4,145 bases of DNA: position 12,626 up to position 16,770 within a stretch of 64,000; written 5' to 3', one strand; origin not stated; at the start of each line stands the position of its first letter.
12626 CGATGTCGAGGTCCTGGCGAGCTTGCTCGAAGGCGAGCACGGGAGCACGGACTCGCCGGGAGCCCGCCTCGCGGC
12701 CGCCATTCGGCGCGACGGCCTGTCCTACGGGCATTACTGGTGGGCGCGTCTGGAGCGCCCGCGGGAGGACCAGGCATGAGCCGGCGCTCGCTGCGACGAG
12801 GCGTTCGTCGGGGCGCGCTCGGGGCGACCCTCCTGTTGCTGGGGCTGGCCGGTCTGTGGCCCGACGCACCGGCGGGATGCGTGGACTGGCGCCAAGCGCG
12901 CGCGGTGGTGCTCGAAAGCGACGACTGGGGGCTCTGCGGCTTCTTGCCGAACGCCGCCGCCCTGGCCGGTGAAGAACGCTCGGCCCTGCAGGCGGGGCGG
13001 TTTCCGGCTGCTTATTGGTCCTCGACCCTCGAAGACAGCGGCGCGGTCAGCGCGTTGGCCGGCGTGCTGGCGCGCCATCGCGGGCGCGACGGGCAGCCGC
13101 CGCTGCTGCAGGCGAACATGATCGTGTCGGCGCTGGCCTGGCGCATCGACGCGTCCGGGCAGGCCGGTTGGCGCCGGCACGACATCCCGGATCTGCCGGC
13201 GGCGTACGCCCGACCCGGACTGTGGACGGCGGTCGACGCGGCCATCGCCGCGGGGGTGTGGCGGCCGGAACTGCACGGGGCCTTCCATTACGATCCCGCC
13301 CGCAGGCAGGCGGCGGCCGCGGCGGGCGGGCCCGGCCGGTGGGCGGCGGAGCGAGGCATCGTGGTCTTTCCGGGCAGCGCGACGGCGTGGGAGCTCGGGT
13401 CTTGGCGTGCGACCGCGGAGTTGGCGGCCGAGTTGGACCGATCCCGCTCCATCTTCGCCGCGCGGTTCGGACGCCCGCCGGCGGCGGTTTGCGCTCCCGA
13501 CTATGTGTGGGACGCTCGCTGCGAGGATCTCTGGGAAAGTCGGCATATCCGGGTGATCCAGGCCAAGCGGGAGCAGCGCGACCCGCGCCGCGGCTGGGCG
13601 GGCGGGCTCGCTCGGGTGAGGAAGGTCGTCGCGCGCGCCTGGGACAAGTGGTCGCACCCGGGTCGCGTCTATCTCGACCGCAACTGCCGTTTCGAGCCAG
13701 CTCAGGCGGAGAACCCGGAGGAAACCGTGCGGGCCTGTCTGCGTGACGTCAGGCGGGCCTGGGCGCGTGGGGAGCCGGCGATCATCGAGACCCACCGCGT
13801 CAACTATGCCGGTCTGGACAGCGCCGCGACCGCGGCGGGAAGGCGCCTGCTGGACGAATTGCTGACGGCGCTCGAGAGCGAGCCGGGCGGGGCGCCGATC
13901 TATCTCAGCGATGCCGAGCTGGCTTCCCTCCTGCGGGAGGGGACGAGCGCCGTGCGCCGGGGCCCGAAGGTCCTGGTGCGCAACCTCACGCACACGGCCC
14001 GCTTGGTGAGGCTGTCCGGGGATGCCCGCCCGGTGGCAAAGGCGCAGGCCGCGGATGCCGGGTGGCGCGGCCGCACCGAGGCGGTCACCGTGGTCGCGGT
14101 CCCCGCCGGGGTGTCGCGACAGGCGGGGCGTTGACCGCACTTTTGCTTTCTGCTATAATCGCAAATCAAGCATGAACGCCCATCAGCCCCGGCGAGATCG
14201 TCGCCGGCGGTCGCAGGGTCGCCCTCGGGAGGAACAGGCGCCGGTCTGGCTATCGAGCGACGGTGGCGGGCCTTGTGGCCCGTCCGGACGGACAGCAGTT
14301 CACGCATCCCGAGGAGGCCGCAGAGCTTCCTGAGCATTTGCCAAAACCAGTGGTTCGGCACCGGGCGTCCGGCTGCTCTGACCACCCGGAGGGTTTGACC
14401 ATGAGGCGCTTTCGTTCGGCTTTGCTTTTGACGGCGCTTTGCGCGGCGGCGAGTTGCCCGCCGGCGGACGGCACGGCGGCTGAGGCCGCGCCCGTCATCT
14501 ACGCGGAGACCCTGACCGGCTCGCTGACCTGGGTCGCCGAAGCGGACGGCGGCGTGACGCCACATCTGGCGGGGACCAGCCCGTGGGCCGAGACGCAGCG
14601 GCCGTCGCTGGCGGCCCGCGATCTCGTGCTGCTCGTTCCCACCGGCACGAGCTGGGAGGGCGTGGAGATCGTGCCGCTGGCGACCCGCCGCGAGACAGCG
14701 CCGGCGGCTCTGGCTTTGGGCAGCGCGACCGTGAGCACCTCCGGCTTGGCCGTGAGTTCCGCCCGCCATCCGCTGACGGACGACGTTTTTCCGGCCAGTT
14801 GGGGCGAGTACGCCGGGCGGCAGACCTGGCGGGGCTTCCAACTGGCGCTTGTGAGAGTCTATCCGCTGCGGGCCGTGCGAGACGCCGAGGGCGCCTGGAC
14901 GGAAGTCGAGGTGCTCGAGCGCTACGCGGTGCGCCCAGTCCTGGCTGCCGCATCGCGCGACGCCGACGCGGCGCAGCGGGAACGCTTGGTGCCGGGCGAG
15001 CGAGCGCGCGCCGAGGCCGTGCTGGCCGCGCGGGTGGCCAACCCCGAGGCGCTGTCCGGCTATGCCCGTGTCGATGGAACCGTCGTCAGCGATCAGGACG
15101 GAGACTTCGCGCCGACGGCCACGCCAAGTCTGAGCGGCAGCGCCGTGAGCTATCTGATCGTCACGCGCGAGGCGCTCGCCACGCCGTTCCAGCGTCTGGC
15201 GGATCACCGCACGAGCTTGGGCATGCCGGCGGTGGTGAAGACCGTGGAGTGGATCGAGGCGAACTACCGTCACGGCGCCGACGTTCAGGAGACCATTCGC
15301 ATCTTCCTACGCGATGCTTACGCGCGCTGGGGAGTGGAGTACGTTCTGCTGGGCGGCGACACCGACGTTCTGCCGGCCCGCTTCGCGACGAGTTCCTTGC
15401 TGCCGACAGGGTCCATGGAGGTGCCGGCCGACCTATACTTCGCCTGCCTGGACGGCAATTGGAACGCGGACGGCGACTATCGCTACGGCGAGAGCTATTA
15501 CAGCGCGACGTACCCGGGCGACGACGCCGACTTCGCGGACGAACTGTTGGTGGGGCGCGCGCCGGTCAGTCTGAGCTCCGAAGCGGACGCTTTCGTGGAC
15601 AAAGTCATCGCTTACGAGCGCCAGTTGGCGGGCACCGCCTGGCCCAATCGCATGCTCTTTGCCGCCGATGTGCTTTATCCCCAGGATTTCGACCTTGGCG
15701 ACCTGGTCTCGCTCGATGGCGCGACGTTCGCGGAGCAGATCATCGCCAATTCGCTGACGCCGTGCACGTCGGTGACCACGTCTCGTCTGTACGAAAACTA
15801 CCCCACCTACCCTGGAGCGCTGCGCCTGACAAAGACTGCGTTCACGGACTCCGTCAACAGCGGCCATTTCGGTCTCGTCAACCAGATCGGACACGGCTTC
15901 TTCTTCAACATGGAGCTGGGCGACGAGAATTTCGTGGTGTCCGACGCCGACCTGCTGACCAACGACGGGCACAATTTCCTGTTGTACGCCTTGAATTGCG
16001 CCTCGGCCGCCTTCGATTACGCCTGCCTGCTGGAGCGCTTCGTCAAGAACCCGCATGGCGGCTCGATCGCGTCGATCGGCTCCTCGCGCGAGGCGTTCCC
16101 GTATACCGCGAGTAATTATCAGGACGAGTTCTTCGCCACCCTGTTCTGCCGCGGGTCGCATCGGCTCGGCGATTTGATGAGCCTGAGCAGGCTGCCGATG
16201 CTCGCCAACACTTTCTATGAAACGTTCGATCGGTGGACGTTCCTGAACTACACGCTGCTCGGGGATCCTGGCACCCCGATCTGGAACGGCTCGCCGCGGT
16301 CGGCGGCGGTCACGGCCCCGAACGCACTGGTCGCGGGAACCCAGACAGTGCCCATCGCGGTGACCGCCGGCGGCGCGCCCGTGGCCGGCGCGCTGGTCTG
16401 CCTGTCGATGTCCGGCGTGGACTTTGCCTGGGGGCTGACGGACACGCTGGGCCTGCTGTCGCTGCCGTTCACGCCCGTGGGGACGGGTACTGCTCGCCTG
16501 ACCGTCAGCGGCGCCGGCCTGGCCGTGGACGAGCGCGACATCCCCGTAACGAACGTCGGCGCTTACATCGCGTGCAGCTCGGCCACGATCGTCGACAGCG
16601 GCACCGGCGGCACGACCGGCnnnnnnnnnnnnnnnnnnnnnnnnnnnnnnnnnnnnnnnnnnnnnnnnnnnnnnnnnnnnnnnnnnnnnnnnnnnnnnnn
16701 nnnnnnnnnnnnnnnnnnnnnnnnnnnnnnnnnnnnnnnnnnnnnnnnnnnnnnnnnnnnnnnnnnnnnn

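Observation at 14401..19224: Giant C25 (gingipain-like) protease with seven or more FG-GAP calcium-loop repeats and a T9SS type-A C-terminal sorting domain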

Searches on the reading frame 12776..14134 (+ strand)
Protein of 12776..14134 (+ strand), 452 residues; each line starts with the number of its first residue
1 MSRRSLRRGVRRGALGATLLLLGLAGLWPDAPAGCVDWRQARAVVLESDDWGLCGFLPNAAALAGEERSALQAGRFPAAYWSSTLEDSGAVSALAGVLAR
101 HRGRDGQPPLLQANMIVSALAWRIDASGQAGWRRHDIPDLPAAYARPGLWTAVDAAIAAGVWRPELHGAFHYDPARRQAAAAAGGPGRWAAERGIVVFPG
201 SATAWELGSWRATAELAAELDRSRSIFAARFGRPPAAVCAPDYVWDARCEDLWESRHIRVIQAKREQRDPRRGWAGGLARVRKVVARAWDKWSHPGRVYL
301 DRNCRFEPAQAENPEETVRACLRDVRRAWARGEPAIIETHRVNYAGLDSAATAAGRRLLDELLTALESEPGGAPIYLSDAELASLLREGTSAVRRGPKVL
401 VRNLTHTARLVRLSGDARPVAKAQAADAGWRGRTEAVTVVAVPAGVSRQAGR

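Call 18: search_protein_families(library=pfam, proteins=[window:12776-14134:+], max_evalue=0.01)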
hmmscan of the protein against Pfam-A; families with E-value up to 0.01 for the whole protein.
window:12776-14134:+ (452 aa): 0 families

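Call 30: search_protein_families(library=ncbifam, proteins=[window:12776-14134:+], max_evalue=0.1)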
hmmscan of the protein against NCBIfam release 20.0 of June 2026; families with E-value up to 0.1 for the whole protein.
window:12776-14134:+ (452 aa): 1 family
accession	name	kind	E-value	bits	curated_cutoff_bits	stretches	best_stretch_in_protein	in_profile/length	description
NF041830.1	RR_TF_ErdR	exception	0.032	13.9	390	1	13-95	61-141/213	response regulator transcription factor ErdR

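Call 72: search_solved_structures(query=window:12776-14131:+, max_evalue=1)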
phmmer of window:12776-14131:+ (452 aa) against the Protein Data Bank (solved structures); distinct sequences matched with E-value up to 1: 2.
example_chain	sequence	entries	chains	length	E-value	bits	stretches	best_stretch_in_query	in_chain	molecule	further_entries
9vf8_A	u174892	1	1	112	0.67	12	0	293-336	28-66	histidine kinase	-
9vf7_A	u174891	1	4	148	0.99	11.4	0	293-336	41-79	histidine kinase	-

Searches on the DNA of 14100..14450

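Call 62: search_rna_families(source=window, start=14100, end=14450, threshold=evalue, max_evalue=1)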
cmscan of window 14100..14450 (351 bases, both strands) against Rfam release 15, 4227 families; matches with E-value up to 1: 0.
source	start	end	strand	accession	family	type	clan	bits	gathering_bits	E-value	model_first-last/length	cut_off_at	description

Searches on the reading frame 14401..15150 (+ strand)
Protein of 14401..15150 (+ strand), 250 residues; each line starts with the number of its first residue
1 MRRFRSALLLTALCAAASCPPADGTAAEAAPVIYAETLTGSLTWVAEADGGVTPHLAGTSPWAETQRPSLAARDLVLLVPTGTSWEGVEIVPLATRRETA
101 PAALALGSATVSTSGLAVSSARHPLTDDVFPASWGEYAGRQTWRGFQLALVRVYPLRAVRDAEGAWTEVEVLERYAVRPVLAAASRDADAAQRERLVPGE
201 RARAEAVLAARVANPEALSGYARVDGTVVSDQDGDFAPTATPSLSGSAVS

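Call 70: search_protein_families(library=pfam, proteins=[window:14401-15150:+], max_evalue=10)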
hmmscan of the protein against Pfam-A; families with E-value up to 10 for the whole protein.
window:14401-15150:+ (250 aa): 0 families

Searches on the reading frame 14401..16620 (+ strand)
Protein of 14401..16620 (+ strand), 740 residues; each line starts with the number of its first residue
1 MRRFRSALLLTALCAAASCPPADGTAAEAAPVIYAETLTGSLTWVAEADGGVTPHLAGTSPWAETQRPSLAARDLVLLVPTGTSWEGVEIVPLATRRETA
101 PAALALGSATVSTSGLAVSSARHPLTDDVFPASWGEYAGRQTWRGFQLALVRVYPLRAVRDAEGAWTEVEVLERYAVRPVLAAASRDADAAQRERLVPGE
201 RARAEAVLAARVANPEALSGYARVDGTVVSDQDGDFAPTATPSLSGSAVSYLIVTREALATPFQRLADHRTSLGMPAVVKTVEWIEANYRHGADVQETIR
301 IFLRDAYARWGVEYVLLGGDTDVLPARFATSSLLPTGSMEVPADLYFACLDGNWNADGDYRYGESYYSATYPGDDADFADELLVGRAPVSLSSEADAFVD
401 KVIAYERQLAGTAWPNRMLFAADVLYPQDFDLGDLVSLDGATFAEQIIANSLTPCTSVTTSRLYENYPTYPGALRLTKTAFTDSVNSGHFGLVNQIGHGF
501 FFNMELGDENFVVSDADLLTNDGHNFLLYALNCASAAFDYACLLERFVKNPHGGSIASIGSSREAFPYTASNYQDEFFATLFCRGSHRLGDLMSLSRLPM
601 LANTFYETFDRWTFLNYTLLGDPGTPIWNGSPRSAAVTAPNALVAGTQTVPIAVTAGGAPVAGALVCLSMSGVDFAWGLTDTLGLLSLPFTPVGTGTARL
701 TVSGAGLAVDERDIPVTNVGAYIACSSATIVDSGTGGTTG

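Call 44: predict_structure(alignment_id=A2)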
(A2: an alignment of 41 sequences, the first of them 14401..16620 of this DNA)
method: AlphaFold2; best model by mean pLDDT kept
length: 740 residues; sequences in the alignment: 41
mean_pLDDT: 85.1   pTM: 0.87
mean pLDDT of the five models: 85.1, 84.1, 83.3, 82.2, 82.0
residues with pLDDT >= 90: 406; 70-90: 218; 50-70: 93; < 50: 23
segments of 3 or more residues with pLDDT < 50: 19-26, 351-353, 534-541
pLDDT, mean of each block of 10 residues (from residue 1): 64 60 51 89 91 91 88 91 81 96 91 75 88 90 88 95 93 94 66 90 92 92 90 85 93 96 98 96 94 85 93 93 75 68 53 55 71 67 90 96 95 94 72 67 93 94 93 94 94 80 77 91 92 49 83 92 73 93 93 90 83 83 94 95 93 96 94 92 95 93 94 89 65 66
secondary structure, 60 per line:
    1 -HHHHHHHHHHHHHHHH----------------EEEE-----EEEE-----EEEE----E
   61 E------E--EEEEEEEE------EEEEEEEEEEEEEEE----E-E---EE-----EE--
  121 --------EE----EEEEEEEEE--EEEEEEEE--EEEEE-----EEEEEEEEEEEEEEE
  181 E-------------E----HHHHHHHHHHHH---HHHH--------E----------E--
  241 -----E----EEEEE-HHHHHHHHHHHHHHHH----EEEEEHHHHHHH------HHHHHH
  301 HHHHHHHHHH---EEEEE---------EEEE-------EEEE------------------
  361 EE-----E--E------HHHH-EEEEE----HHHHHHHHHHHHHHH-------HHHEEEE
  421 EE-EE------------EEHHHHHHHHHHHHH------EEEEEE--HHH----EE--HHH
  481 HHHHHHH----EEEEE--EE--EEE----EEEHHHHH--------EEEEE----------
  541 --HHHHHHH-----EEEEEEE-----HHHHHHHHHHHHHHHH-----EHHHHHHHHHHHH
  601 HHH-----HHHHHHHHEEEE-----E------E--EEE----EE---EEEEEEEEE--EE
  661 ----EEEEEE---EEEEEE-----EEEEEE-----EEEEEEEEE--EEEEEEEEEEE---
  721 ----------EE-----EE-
elements in order (helices of 4 or more, strands of 3 or more residues): H2-17 E34-37 E43-46 E52-55 E71-78 E85-99 E135-143 E146-153 E156-160 E166-181 H200-211 H215-218 E251-255 H257-272 E277-281 H282-288 H295-310 E314-318 E328-331 E339-342 H378-381 E383-387 H392-406 E417-422 H440-452 E459-464 H478-487 E492-496 E503-505 E510-512 H513-517 E526-530 H543-549 E555-561 H567-582 H589-603 H609-616 E617-620 E636-638 E648-656 E665-670 E674-679 E685-690 E696-704 E707-717

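Call 47: fold_search(model_id=the predicted structure, library=pdb)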
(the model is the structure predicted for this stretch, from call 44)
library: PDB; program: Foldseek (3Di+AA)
matches with E <= 10: 1949; with E <= 0.001: 29
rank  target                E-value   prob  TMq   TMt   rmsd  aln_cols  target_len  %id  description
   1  1cvr                  3.1e-24  1.00  0.48  0.80   5.8       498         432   21  Crystal structure of the Arg specific cysteine proteinase gingipain R (RGPB) (released 2000-03-01)
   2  4ief_B                6.9e-24  1.00  0.47  0.79   5.4       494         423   19  Complex of Porphyromonas gingivalis RgpB pro- and mature domains (released 2013-04-10)
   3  4ief_D                1.3e-23  1.00  0.47  0.80   5.1       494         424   20  Complex of Porphyromonas gingivalis RgpB pro- and mature domains (released 2013-04-10)
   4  6i9a_A                2.6e-23  1.00  0.48  0.75   5.3       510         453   17  Porphyromonas gingivalis gingipain K (Kgp) in complex with inhibitor KYT-36 (released 2019-03-13)
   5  4rbm                  1.4e-22  1.00  0.48  0.75   5.2       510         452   17  Porphyromonas gingivalis gingipain K (Kgp) catalytic and immunoglobulin superfamily-like domains (released 2014-10-08)
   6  4ief_E                2.8e-07  1.00  0.19  0.62   4.9       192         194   12  Complex of Porphyromonas gingivalis RgpB pro- and mature domains (released 2013-04-10)
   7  4ief_A                5.0e-07  1.00  0.19  0.62   4.9       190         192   13  Complex of Porphyromonas gingivalis RgpB pro- and mature domains (released 2013-04-10)
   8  4ief_C                7.3e-07  1.00  0.19  0.61   5.0       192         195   13  Complex of Porphyromonas gingivalis RgpB pro- and mature domains (released 2013-04-10)
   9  4ief_G                7.3e-07  1.00  0.16  0.53   7.0       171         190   13  Complex of Porphyromonas gingivalis RgpB pro- and mature domains (released 2013-04-10)
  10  5mun_B                2.6e-05  1.00  0.15  0.52   7.6       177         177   15  Structural insight into zymogenic latency of gingipain K from Porphyromonas gingivalis. (released 2017-02-22)
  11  3tp4_A                6.7e-05  0.44  0.09  0.13  24.0       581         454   10  Crystal Structure of engineered protein at the resolution 1.98A, Northeast Structural Genomics Consortium Target OR128 (released 2011-10-05)
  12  6r5i_B                9.9e-05  0.75  0.12  0.12  19.2       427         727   10  The crystal structure of the Glycoside Hydrolase BglX from P. aeruginosa (released 2020-04-15)
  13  9hm7                  1.6e-04  1.00  0.24  0.15  10.3       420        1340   11  Cryo-EM structure of apo human separase with the mutation C2029S (released 2025-09-03)
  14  6r5p_A                1.6e-04  0.82  0.14  0.14  18.6       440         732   10  The crystal structure of Glycoside Hydrolase BglX inactive mutant D286N from P. aeruginosa in complex with glucose (released 2020-04-15)
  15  6r5r_A                1.6e-04  0.90  0.15  0.15  17.3       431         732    9  The crystal structure of Glycoside Hydrolase BglX inactive mutant D286N from P. aeruginosa in complex with cellobiose (released 2020-04-15)
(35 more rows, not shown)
